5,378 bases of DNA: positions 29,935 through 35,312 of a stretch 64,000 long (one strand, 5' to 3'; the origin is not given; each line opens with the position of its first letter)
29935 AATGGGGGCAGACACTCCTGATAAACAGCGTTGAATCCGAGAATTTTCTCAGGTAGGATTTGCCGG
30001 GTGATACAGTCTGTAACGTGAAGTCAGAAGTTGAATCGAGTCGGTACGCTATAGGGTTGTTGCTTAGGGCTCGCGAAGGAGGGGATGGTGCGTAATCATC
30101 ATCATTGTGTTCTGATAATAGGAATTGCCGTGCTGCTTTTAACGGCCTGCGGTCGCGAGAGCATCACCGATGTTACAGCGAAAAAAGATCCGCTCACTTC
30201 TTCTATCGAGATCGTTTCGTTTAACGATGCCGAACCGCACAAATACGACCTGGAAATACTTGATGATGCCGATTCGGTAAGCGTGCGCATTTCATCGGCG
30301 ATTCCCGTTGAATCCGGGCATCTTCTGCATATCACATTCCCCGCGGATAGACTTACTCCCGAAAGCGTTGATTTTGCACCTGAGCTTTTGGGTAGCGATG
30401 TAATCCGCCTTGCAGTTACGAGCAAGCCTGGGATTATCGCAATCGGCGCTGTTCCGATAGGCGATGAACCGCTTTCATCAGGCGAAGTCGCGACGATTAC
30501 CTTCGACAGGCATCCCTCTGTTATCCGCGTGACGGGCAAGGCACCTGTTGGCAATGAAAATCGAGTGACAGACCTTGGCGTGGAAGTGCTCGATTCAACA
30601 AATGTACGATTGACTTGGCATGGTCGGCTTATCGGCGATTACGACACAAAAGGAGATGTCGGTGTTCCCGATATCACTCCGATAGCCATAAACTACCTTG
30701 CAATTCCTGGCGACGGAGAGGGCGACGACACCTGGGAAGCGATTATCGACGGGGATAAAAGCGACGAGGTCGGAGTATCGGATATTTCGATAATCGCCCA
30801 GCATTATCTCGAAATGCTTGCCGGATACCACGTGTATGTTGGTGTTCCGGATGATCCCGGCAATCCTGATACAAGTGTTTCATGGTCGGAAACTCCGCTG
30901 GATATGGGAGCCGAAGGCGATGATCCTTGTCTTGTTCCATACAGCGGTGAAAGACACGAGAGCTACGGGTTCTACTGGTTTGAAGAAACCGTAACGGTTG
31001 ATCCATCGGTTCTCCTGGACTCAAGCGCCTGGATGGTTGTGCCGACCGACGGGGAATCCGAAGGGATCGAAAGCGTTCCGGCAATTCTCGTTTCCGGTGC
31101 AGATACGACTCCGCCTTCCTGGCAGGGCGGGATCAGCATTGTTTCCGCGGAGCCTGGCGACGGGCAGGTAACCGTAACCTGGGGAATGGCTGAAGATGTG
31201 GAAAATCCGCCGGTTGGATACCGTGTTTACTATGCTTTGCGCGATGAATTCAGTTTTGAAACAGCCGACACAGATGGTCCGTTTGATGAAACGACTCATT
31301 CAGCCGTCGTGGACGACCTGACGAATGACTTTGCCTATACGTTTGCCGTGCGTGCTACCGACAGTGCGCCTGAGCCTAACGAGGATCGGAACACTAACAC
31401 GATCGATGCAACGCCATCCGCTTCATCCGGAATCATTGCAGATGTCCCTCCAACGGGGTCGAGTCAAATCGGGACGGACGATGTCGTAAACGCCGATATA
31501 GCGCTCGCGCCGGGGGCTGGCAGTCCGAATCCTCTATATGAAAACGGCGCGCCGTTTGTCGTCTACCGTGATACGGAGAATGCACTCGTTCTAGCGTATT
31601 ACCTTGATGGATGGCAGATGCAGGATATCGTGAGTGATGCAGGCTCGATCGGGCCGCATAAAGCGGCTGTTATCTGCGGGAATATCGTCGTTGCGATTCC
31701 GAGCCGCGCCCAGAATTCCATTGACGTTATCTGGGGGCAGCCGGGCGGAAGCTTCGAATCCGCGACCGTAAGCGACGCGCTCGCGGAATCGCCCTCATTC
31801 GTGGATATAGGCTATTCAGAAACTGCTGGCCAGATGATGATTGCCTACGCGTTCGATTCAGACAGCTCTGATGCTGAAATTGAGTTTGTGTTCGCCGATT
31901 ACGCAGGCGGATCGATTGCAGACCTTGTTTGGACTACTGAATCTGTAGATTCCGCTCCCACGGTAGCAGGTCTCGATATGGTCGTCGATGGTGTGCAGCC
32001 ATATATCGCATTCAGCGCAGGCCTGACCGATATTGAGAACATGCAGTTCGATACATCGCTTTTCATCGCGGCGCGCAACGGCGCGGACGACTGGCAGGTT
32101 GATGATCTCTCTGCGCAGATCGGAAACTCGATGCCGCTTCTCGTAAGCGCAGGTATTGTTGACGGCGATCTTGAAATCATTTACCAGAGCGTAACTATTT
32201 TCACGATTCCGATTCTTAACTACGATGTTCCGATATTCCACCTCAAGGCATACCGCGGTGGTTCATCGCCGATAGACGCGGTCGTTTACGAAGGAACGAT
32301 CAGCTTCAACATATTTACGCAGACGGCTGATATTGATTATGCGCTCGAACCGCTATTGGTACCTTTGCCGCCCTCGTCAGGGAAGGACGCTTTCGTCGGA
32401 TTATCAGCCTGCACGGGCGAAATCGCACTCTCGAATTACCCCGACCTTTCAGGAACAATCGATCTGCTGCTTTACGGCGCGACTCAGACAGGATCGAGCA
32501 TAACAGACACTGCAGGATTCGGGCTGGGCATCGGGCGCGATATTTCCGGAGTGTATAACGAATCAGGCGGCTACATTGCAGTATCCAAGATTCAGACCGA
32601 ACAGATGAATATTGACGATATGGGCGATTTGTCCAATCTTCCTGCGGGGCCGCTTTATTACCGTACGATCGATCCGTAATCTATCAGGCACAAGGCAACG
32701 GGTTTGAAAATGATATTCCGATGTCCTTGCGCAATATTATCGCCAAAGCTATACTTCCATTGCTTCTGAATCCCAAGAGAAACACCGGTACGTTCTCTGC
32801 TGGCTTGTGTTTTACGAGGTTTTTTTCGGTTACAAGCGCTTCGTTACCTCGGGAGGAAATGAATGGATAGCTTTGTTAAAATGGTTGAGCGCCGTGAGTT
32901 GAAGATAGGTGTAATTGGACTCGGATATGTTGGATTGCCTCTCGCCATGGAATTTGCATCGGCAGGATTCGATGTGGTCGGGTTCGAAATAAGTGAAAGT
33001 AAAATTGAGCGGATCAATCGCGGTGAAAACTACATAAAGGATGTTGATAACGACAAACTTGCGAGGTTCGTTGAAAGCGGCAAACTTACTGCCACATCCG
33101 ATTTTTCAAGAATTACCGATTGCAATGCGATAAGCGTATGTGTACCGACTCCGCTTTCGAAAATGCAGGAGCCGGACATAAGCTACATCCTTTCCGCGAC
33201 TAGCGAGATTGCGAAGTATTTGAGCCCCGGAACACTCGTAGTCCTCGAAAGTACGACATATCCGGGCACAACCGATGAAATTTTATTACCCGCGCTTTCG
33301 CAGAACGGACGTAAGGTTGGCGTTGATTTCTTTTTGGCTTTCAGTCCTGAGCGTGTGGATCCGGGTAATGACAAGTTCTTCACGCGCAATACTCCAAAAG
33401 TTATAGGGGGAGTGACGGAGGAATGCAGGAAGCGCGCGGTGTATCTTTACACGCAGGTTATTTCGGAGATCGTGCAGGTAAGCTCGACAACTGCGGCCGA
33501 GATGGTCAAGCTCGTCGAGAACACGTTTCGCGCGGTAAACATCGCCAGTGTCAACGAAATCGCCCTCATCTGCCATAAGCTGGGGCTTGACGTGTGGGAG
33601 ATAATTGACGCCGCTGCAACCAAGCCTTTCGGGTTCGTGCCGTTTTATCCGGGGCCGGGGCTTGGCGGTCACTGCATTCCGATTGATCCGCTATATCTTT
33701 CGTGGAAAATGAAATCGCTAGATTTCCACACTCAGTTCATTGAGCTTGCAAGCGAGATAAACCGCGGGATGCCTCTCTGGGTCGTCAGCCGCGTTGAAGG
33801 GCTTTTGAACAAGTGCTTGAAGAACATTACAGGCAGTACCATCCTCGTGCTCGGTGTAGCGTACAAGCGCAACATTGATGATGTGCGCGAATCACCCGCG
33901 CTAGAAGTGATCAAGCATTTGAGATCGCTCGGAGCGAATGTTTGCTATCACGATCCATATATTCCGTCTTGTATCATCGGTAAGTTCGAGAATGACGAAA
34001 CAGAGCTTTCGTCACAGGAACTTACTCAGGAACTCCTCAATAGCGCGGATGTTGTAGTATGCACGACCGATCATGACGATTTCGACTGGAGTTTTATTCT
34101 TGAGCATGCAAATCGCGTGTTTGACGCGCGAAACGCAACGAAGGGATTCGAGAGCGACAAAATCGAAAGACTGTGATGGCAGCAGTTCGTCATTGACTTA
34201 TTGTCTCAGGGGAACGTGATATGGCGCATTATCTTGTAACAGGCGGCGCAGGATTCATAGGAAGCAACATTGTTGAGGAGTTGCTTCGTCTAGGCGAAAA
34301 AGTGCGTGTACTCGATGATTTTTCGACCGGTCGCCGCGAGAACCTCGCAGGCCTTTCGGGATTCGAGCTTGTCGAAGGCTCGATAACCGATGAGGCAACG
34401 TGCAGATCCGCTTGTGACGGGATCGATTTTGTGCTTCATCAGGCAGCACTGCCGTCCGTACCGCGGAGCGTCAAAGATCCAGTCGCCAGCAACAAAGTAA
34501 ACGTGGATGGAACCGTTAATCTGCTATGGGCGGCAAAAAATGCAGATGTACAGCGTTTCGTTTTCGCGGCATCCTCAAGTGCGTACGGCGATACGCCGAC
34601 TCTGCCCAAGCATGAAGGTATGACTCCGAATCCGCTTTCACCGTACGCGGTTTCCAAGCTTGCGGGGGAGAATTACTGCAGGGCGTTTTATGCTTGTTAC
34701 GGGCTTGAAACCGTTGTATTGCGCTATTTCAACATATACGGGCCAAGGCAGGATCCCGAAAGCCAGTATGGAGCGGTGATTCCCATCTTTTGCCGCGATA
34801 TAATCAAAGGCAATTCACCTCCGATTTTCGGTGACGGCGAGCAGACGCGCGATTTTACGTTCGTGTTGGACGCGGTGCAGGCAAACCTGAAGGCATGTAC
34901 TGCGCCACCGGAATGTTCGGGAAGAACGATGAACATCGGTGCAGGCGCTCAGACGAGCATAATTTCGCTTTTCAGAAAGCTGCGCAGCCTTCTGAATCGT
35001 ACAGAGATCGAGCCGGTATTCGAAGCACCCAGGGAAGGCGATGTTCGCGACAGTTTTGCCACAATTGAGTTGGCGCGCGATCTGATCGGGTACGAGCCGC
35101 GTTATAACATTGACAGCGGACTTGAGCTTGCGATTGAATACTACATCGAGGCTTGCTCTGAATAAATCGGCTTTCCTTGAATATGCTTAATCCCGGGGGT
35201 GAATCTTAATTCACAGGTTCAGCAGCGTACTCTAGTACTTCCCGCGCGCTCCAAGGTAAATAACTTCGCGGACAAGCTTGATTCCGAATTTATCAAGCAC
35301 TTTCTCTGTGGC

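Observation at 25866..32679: Tandem pair of giant paralogous lipoproteins with dockerin-like Ca-loops, FN3, a beta-propeller and large C-terminal domains of unknown function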

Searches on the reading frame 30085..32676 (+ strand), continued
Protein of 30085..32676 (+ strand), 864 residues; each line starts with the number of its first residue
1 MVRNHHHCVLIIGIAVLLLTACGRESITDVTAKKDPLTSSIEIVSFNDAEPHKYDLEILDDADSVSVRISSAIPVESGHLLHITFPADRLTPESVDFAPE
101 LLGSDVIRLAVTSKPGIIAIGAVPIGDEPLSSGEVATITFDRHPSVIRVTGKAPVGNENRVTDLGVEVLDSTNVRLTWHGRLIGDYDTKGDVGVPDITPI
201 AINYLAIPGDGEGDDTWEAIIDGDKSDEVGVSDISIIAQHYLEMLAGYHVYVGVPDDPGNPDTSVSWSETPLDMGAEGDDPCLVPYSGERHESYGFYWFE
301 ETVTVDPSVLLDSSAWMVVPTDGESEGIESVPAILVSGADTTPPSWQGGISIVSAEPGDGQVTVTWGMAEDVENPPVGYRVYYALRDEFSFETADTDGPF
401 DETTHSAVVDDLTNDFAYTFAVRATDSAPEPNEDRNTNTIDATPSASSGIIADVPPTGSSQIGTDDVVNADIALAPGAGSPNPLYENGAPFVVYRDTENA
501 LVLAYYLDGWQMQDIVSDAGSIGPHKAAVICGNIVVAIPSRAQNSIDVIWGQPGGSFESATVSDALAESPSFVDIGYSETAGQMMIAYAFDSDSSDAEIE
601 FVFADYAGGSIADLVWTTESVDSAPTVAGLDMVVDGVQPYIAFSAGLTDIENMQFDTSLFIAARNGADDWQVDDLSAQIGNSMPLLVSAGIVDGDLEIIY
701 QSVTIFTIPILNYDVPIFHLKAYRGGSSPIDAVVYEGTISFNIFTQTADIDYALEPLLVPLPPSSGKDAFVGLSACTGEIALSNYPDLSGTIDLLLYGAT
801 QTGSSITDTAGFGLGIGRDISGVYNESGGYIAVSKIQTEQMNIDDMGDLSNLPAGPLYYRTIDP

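Call 57: search_protein_families(library=pfam, proteins=[L001:5869-7971:+, L001:8118-9953:+], max_evalue=0.0001)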
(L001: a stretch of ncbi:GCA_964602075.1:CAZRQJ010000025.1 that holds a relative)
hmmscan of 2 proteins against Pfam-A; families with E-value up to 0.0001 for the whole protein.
L001:5869-7971:+ (701 aa): 2 families
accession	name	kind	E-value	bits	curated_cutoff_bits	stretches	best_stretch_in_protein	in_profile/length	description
PF13570.13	Beta-prop_ACSF4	-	7.6e-16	58.8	133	1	523-664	7-152/329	Beta-alanine-activating enzyme, beta-propeller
PF13360.13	PQQ_2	-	1.1e-12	48.5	27.6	1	559-665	15-126/233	Outer membrane protein assembly factor BamB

L001:8118-9953:+ (612 aa): 1 family
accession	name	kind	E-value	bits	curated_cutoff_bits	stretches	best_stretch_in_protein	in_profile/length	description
PF13360.13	PQQ_2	-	6.8e-07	29.6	27.6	1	3-60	43-96/233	Outer membrane protein assembly factor BamB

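Call 78: find_encoding_contigs(protein=P0006, flank=10000, max_places=2)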
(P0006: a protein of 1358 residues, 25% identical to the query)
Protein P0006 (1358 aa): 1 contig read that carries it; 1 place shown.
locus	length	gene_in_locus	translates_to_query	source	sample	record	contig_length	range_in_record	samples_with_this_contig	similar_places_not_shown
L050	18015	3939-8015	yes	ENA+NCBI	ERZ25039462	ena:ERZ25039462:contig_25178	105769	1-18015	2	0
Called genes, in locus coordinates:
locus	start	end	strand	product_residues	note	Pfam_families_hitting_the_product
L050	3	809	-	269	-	?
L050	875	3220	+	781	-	PF01841:Transglut_core, PF13559:DUF4129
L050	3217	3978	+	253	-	PF04794:YdjC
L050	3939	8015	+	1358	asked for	PF00041:fn3 (faint), PF13360:PQQ_2 (faint)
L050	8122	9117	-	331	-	PF00437:T2SSE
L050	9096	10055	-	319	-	PF05157:MshEN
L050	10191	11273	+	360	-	-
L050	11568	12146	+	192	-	PF13183:Fer4_8, PF13237:Fer4_10 (weak), PF13187:Fer4_9, PF13534:Fer4_17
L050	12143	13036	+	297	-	PF02754:CCG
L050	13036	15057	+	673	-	PF00890:FAD_binding_2 (weak), PF01266:DAO (weak), PF07992:Pyr_redox_2 (faint), PF12831:FAD_oxidored, PF13450:NAD_binding_8 (weak), PF12837:Fer4_6 (faint), PF12838:Fer4_7, PF13237:Fer4_10 (weak), +5 more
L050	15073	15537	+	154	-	PF02662:FlpD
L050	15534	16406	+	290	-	PF13237:Fer4_10 (faint), PF13534:Fer4_17 (faint), PF00037:Fer4 (faint), PF12797:Fer4_2 (faint), PF13183:Fer4_8 (weak)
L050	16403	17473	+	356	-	PF00037:Fer4 (faint), PF13183:Fer4_8 (faint), PF13187:Fer4_9 (faint), PF13237:Fer4_10 (faint), PF25160:LdpA_Fe-S-bd (faint), PF17179:Fer4_22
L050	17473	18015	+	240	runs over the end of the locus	PF00175:NAD_binding_1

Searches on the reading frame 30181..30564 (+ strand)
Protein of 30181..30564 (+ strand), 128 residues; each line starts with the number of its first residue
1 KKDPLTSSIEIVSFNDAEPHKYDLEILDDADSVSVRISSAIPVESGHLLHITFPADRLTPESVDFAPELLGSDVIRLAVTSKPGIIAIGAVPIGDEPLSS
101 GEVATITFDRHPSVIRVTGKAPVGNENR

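Call 43: search_solved_structures(query=A6, max_evalue=10, show_alignments=3)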
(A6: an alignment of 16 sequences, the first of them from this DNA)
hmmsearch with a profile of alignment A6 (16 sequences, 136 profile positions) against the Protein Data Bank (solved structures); distinct sequences matched with E-value up to 10: 0.

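Call 44: search_protein_families(library=pfam, alignment_id=A6, max_evalue=10)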
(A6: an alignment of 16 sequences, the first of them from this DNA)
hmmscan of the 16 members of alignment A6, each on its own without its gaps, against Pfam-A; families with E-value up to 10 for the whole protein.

A. member 1, seq(128 aa): 1 family
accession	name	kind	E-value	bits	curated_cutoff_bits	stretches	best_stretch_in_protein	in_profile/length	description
PF02081.20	TrpBP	-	0.14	12.5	21.3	1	96-123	32-59/69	Tryptophan RNA-binding attenuator protein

B. families by the number of members that match (of 16 scanned): 5 families
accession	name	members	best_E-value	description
PF00963.24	Cohesin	2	0.0016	Cohesin domain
PF02691.21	VacA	1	0.042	Vacuolating cyotoxin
PF03642.18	MAP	1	0.061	MAP domain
PF18914.6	DUF5666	1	0.08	Domain of unknown function (DUF5666)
PF02081.20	TrpBP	1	0.14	Tryptophan RNA-binding attenuator protein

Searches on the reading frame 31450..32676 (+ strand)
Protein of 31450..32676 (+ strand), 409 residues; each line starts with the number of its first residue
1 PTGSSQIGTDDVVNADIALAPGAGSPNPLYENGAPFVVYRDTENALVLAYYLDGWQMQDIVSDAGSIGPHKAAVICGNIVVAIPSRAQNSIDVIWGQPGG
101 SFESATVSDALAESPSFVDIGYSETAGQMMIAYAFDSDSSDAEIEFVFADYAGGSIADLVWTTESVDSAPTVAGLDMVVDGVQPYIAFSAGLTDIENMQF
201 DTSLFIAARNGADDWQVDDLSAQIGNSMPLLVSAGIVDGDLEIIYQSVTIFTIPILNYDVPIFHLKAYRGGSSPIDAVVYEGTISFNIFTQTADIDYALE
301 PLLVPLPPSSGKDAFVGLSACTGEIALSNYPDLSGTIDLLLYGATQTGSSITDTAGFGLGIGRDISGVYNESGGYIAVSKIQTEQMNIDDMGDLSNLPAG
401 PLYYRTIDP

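Call 69: search_protein_families(library=pfam, proteins=[window:31450-32676:+], max_evalue=0.1)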
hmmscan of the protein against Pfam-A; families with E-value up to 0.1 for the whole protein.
window:31450-32676:+ (409 aa): 0 families

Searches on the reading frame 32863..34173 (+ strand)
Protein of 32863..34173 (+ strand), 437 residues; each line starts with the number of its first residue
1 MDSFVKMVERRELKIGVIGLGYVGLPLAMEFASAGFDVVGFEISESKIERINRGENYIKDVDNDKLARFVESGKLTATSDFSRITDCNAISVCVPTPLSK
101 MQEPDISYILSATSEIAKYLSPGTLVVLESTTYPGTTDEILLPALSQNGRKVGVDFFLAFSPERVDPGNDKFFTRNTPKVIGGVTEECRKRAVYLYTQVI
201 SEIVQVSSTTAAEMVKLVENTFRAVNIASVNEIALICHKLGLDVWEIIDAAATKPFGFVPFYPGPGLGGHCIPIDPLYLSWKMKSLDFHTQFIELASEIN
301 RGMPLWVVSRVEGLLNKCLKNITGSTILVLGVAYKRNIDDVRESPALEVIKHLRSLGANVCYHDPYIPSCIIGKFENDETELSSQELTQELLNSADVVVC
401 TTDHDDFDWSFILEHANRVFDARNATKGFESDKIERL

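Call 8: search_protein_families(library=pfam, proteins=[window:32863-34173:+], max_evalue=0.001)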
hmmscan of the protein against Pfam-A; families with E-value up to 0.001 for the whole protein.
window:32863-34173:+ (437 aa): 6 families
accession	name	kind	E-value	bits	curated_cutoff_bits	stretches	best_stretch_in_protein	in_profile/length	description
PF03721.20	UDPG_MGDP_dh_N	-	2.3e-45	154.9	27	1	14-191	2-182/187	UDP-glucose/GDP-mannose dehydrogenase family, NAD binding domain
PF00984.24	UDPG_MGDP_dh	-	1.2e-32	112.3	25.4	1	211-301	2-93/94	UDP-glucose/GDP-mannose dehydrogenase family, central domain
PF03720.21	UDPG_MGDP_dh_C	-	5.9e-22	78.4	30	1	328-427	1-102/103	UDP-glucose/GDP-mannose dehydrogenase family, UDP binding domain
PF03446.21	NAD_binding_2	-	3e-09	37.5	21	1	14-141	1-104/161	NAD binding domain of 6-phosphogluconate dehydrogenase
PF02826.25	2-Hacid_dh_C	-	1.9e-06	27.8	25.1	0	8-52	32-76/178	D-isomer specific 2-hydroxyacid dehydrogenase, NAD binding domain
PF02737.24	3HCDH_N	-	2e-05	25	22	1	14-78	1-58/180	3-hydroxyacyl-CoA dehydrogenase, NAD binding domain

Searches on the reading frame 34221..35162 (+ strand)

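Call 8: search_protein_families(library=pfam, proteins=[window:34221-35162:+], max_evalue=0.001)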
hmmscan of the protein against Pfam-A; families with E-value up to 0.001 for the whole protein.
window:34221-35162:+ (314 aa): 8 families
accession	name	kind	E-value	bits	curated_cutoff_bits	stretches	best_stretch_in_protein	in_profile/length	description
PF01370.27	Epimerase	-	3e-62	210.6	20.9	1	5-240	2-240/240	NAD dependent epimerase/dehydratase family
PF16363.11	GDP_Man_Dehyd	-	2.8e-50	172.1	27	1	5-302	1-330/332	GDP-mannose 4,6 dehydratase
PF01073.25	3Beta_HSD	-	4.5e-24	85.4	22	1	5-179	1-188/280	3-beta hydroxysteroid dehydrogenase/isomerase family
PF02719.21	Polysacc_synt_2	-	5.2e-17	62.4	20.2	1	5-263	2-256/293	Polysaccharide biosynthesis protein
PF13460.12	NAD_binding_10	-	2.3e-12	47.6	27.2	1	8-163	1-137/184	NAD(P)H-binding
PF07993.18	NAD_binding_4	-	5.2e-12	45.9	20.1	1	58-186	79-216/258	Male sterility protein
PF04321.23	RmlD_sub_bind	-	1e-09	38.4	27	1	5-175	4-154/287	RmlD substrate binding domain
PF05368.20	NmrA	-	4.1e-08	33.6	27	1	5-118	6-107/298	NmrA-like family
